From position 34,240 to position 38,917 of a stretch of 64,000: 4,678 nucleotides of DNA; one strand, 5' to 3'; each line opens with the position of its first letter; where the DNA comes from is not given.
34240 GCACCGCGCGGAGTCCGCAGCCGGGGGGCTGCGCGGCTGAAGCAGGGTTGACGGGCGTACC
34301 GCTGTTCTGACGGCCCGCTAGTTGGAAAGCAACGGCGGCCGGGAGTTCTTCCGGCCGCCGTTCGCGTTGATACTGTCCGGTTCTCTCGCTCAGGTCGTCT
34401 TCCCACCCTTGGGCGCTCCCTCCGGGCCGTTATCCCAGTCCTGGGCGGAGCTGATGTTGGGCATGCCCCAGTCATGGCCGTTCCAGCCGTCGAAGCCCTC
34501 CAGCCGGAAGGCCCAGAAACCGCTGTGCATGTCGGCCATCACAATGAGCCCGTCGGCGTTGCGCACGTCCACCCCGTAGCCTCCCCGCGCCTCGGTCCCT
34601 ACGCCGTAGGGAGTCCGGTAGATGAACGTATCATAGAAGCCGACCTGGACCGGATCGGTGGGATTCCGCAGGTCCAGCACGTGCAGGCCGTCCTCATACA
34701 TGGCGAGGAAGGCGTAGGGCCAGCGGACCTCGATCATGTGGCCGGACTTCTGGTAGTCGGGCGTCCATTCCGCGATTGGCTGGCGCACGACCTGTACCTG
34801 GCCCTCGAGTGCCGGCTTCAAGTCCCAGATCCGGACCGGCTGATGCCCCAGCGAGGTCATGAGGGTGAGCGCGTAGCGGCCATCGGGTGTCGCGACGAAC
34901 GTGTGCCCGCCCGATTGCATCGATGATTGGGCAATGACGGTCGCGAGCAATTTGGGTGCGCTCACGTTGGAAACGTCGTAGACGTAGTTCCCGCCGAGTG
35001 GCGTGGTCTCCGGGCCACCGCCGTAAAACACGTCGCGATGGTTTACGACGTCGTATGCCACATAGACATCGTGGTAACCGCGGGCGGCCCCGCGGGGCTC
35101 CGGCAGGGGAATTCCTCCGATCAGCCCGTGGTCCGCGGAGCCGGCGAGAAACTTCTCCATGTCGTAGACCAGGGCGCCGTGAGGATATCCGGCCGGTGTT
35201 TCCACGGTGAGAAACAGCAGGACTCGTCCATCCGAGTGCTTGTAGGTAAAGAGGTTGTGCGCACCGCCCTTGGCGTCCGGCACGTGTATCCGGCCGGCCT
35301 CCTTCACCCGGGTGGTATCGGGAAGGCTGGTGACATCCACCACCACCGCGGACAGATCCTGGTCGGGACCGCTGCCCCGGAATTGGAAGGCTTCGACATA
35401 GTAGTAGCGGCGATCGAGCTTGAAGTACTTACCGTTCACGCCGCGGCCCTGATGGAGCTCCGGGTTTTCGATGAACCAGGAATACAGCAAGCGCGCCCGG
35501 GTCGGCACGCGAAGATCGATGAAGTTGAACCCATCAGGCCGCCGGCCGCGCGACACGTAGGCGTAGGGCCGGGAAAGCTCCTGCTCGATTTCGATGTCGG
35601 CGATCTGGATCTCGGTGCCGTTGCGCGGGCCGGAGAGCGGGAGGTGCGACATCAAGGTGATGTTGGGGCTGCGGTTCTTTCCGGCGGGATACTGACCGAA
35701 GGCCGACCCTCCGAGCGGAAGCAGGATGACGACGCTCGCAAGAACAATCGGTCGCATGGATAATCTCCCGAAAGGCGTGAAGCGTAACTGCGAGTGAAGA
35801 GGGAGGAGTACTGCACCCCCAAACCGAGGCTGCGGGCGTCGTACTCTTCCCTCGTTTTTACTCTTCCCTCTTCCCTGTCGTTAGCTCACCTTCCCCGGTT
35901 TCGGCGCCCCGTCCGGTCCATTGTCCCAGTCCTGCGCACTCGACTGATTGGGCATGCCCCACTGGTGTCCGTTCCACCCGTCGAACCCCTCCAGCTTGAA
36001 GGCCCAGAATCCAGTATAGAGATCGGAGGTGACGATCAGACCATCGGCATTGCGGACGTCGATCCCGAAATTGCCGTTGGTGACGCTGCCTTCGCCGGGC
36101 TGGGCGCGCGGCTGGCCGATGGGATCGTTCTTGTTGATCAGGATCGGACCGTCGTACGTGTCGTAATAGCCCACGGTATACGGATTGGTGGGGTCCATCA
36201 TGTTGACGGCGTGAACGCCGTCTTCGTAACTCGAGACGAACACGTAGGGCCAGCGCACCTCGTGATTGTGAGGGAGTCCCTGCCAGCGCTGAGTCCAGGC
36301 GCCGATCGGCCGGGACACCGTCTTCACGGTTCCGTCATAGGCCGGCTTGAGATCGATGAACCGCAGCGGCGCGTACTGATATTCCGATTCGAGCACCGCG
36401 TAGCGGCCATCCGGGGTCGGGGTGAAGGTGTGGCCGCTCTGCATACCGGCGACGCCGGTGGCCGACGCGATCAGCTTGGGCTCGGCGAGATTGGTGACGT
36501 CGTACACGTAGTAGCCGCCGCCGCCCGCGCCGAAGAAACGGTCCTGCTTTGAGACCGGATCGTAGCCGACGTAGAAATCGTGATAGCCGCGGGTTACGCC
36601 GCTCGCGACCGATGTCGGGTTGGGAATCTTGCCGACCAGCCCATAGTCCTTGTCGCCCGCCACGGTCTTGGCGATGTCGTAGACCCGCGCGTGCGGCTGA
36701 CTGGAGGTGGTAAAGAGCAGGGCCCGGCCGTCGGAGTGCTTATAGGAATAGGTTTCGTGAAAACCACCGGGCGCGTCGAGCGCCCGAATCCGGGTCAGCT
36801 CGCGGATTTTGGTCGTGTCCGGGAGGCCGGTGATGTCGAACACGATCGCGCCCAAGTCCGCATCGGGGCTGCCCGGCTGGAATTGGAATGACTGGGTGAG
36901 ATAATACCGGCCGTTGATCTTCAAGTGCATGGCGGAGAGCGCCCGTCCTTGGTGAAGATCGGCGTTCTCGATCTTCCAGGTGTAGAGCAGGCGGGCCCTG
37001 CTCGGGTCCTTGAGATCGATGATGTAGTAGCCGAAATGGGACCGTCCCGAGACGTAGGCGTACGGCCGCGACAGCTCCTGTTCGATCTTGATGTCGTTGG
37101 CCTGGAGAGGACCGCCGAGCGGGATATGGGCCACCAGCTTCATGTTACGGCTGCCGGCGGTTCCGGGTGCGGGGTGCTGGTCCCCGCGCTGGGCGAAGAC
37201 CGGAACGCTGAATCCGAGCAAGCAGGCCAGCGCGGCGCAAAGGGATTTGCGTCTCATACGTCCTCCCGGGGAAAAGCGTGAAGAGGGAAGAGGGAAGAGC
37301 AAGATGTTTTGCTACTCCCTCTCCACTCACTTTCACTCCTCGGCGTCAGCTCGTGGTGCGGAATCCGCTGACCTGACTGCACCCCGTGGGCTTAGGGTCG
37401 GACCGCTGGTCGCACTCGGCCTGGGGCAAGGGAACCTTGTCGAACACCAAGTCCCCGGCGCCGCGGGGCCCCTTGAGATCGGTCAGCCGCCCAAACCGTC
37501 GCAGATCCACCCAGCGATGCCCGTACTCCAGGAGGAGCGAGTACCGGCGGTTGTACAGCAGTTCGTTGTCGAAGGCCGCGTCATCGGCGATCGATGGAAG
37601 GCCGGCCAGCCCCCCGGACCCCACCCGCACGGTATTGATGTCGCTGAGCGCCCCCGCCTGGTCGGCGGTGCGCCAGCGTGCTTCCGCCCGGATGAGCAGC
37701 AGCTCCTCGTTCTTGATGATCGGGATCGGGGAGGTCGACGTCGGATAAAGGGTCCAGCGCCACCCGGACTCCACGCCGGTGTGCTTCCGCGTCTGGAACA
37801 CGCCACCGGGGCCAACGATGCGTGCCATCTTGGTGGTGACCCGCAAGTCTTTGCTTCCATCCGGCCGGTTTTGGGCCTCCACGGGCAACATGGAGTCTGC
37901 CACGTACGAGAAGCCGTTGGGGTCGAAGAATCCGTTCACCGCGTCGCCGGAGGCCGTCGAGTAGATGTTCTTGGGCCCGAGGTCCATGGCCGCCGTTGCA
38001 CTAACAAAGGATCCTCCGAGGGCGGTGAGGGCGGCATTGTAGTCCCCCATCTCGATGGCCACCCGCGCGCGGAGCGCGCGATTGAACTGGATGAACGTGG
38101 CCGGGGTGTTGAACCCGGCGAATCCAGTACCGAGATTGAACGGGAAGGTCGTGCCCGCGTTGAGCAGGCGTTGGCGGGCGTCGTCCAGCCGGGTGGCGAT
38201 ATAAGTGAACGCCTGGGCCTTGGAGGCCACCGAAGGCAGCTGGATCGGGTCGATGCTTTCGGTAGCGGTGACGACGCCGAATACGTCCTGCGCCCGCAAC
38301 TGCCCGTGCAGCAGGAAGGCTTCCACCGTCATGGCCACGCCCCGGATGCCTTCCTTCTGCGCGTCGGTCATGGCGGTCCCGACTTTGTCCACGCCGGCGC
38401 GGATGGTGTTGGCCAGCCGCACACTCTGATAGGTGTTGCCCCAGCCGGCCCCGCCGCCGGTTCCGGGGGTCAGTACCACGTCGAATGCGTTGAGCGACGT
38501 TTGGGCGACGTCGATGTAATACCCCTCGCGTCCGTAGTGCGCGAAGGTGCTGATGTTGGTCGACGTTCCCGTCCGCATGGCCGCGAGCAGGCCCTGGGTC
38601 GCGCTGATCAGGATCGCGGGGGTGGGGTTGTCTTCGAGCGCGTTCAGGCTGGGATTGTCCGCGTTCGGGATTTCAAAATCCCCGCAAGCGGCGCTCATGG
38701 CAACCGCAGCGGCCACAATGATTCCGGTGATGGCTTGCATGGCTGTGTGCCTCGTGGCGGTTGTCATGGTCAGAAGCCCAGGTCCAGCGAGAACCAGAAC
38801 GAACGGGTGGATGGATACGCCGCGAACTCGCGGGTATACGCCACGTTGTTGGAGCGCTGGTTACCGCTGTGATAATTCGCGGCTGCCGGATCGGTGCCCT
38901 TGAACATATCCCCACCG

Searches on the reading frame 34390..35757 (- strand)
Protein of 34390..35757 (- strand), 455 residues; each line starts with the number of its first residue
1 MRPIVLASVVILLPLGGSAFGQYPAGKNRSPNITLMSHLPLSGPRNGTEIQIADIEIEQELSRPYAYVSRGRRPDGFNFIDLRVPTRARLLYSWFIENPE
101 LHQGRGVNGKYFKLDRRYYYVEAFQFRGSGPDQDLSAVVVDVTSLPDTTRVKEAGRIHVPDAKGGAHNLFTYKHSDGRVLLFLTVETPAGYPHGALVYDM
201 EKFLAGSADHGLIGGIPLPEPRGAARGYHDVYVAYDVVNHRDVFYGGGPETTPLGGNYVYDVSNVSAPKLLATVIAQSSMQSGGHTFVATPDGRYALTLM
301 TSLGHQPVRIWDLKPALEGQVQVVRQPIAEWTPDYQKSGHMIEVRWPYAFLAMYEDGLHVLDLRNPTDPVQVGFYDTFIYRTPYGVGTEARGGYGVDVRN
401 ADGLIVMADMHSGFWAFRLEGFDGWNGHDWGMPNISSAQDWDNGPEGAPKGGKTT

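Call 4: search_protein_families(library=pfam, proteins=[window:34390-35757:-], max_evalue=1)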
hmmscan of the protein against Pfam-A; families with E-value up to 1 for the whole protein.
window:34390-35757:- (455 aa): 1 family
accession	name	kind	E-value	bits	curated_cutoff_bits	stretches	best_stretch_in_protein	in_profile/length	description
PF08309.17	LVIVD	-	0.0012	18.6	20.2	1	348-377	13-42/42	LVIVD repeat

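Call 5: search_protein_families(library=ncbifam, proteins=[window:34390-35757:-], max_evalue=1)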
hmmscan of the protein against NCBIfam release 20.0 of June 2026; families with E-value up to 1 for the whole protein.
window:34390-35757:- (455 aa): 1 family
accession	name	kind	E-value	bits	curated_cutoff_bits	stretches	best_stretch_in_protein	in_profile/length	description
TIGR04312.1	choice_anch_B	subfamily_domain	2.3e-07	30.5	100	1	330-417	277-362/364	choice-of-anchor B family protein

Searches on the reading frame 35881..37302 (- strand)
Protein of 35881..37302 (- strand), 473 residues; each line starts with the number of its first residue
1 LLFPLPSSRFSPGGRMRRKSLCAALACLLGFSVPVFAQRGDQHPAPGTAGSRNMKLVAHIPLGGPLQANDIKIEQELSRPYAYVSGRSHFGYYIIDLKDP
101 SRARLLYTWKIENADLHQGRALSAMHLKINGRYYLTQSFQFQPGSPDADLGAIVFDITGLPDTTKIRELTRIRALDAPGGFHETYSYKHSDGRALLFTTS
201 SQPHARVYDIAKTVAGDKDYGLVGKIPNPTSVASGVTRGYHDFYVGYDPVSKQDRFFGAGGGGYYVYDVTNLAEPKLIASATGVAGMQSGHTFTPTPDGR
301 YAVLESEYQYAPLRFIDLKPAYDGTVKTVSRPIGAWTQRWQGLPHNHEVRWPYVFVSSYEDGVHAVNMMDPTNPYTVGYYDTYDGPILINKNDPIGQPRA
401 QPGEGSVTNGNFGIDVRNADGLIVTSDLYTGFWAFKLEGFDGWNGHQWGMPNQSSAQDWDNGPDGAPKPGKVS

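Call 4: search_protein_families(library=pfam, proteins=[window:35881-37302:-], max_evalue=1)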
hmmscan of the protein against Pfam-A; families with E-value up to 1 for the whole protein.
window:35881-37302:- (473 aa): 0 families

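Call 5: search_protein_families(library=ncbifam, proteins=[window:35881-37302:-], max_evalue=1)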
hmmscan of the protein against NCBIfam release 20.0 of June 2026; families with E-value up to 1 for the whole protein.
window:35881-37302:- (473 aa): 1 family
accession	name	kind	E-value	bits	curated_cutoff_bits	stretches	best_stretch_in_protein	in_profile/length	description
TIGR04312.1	choice_anch_B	subfamily_domain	6e-06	25.8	100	1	167-383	105-327/364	choice-of-anchor B family protein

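Call 9: find_homologous_proteins(query=window:35881-37302:-)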
Query window:35881-37302:- (473 aa): 2574 proteins with E <= 0.001 among 8000 candidates; the best 120 are listed.
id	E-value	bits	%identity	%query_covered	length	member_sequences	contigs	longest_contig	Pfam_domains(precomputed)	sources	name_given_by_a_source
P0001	1.0e-258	878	80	97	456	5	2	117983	-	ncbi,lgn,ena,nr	ncbi:MAG: hypothetical protein EXR93_08340 [Gemmatimonadetes bacterium]|nr:hypothetical protein [Gem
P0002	1.3e-252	857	79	97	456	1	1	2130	-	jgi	jgi:hypothetical protein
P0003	9.6e-246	835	78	96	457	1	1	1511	-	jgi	jgi:hypothetical protein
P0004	2.1e-227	774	71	97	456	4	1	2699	-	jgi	jgi:hypothetical protein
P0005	1.7e-225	768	69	97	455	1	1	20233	-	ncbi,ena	-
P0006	3.6e-224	764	71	97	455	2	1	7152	-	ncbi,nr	ncbi:MAG: hypothetical protein HY700_08860 [Gemmatimonadetes bacterium]|nr:hypothetical protein [Gem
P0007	4.2e-217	740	67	97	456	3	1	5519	-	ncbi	-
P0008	1.6e-214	732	66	97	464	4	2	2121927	-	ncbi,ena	-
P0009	1.4e-212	725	67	96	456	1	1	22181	-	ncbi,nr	ncbi:MAG: hypothetical protein HY700_20795 [Gemmatimonadetes bacterium]|nr:hypothetical protein [Gem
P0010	1.5e-209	715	66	96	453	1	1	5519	-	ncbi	-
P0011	1.1e-207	709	67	97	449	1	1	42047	-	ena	-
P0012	2.2e-204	698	66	96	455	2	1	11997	-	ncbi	-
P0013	3.3e-204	698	67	96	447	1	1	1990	-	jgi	jgi:hypothetical protein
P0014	2.0e-203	695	65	97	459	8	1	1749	-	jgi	jgi:hypothetical protein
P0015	4.1e-203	694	66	90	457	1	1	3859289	-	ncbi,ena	-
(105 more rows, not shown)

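Call 42: find_encoding_contigs(protein=window:35881-37302:-, flank=3000, max_places=3)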
Protein window:35881-37302:- (473 aa): no gene with exactly this product is on record in the collection.

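Call 45: find_encoding_contigs(protein=P0001, flank=10000, max_places=2)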
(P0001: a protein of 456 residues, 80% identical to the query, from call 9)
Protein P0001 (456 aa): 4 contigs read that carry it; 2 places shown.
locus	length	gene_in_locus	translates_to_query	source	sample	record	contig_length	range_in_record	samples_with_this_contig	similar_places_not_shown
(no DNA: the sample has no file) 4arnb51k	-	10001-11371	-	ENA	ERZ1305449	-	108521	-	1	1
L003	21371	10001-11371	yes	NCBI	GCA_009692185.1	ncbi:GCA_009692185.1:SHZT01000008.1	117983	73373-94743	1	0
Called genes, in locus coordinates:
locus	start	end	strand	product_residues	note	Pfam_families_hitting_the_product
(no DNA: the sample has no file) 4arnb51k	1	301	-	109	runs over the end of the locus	PF04993:TfoX_N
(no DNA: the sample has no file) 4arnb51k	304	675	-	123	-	-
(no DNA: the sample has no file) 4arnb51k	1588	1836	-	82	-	-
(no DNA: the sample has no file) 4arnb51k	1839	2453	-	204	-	PF07040:DUF1326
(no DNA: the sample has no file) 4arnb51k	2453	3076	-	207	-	PF09948:PpoB2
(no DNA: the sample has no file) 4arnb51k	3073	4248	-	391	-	PF07690:MFS_1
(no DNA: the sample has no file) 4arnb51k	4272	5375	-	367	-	PF01266:DAO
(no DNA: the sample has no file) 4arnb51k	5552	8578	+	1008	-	PF13715:CarbopepD_reg_2, PF07715:Plug, PF00593:TonB_dep_Rec_b-barrel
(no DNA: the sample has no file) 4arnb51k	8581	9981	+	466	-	PF07980:SusD_RagB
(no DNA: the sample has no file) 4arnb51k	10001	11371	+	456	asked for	-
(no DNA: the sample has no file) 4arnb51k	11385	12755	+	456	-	-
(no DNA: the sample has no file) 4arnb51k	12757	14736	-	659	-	PF26549:Tricorn_N, PF26550:Tricorn_2nd, PF26549:Tricorn_N, PF26550:Tricorn_2nd, PF07676:PD40, PF26549:Tricorn_N, PF02129:Peptidase_S15, PF00326:Peptidase_S9, +3 more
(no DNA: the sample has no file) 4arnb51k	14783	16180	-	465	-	-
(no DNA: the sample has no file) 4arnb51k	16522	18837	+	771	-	PF01564:Spermine_synth (weak)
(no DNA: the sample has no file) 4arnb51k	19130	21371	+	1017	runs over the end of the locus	PF13715:CarbopepD_reg_2, PF07715:Plug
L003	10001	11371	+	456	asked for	-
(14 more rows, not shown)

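Call 46: find_encoding_contigs(protein=P0015, flank=10000, max_places=2)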
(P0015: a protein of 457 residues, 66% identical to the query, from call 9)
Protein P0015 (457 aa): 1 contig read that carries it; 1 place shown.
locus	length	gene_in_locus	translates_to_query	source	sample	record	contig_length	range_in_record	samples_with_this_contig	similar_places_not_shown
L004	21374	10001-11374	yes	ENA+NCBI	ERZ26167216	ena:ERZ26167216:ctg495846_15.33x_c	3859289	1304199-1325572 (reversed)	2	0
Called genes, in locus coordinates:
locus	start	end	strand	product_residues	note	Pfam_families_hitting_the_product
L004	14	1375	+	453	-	-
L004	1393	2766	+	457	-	-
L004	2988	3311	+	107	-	PF04893:Yip1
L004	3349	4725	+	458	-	-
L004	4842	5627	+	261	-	PF00378:ECH_1, PF16113:ECH_2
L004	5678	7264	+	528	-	PF00890:FAD_binding_2 (faint), PF01266:DAO (faint), PF13450:NAD_binding_8 (weak)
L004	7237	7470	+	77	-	PF08530:PepX_C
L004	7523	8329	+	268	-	PF00378:ECH_1, PF16113:ECH_2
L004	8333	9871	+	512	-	PF00501:AMP-binding, PF13193:AMP-binding_C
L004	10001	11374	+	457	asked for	-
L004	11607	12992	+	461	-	-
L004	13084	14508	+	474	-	-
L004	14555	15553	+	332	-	-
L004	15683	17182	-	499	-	PF13372:Alginate_exp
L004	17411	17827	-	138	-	PF02472:ExbD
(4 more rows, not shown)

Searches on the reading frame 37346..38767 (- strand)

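Call 17: search_protein_families(library=pfam, proteins=[window:37346-38767:-], max_evalue=0.001)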
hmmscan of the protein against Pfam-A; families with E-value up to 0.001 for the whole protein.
window:37346-38767:- (473 aa): 1 family
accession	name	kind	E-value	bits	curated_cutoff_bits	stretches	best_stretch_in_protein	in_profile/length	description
PF07980.17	SusD_RagB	-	1.8e-06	28.3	23.1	1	343-436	151-246/297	SusD family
